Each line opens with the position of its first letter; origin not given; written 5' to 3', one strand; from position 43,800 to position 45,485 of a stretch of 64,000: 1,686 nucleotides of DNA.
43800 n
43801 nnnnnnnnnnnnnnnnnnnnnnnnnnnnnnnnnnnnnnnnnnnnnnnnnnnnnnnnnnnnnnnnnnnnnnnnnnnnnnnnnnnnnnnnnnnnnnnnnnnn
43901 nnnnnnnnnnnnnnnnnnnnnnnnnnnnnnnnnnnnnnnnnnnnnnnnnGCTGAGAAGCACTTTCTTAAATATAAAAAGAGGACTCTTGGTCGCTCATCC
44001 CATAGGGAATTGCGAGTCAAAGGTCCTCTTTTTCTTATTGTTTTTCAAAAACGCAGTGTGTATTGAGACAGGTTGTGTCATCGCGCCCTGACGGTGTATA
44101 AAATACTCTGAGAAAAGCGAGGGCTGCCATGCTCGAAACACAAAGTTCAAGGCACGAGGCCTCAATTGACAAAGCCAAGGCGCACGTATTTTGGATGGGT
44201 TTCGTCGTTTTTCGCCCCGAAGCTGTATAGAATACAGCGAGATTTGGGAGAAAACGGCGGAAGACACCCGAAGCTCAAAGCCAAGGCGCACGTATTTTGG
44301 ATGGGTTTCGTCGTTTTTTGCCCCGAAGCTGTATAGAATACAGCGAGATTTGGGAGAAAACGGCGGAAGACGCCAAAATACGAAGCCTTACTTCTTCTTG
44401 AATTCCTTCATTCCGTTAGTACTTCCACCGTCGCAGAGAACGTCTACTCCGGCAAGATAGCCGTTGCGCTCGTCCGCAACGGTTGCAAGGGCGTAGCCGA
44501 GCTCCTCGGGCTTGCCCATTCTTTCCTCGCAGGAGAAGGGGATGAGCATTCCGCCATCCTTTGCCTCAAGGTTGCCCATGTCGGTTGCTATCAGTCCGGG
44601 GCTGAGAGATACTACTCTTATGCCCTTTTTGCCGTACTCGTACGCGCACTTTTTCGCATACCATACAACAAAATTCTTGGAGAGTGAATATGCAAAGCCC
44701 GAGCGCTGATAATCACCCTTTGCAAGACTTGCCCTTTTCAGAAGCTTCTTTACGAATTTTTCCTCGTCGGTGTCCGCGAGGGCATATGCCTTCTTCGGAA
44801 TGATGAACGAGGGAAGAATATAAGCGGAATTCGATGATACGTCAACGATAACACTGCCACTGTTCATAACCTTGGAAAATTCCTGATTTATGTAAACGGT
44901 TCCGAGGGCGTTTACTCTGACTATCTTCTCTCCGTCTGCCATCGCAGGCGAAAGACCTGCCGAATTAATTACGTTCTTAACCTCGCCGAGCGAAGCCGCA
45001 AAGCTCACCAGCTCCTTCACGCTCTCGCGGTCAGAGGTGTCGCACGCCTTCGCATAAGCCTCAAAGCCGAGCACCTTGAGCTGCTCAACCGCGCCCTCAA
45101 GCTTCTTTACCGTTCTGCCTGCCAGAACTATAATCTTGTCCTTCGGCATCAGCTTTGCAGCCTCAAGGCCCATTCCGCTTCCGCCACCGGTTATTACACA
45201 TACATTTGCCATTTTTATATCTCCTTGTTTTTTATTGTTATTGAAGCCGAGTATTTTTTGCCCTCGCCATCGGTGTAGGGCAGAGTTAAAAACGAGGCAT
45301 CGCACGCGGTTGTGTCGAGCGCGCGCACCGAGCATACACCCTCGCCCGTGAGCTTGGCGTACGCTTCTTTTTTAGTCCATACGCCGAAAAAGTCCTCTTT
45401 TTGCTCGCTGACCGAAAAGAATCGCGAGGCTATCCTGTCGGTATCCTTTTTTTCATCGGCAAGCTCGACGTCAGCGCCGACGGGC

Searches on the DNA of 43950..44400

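Call 88: search_rna_families(source=window, start=43950, end=44400, threshold=evalue, max_evalue=1)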
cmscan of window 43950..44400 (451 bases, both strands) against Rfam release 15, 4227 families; matches with E-value up to 1: 0.
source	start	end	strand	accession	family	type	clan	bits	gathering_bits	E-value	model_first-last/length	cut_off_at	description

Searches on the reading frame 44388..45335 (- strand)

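Call 19: search_protein_families(library=pfam, proteins=[window:44388-45335:-], max_evalue=0.01)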
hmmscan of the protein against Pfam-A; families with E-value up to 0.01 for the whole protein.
window:44388-45335:- (315 aa): 3 families
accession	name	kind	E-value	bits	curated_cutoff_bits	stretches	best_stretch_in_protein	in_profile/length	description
PF00106.31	adh_short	-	5.6e-26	91.7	26.6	2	45-171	2-139/195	short chain dehydrogenase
PF13561.12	adh_short_C2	-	1e-21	78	27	2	212-306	139-236/236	Enoyl-(Acyl carrier protein) reductase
PF08659.16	KR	-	6.7e-07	29.8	22.6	1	46-128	3-91/180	KR domain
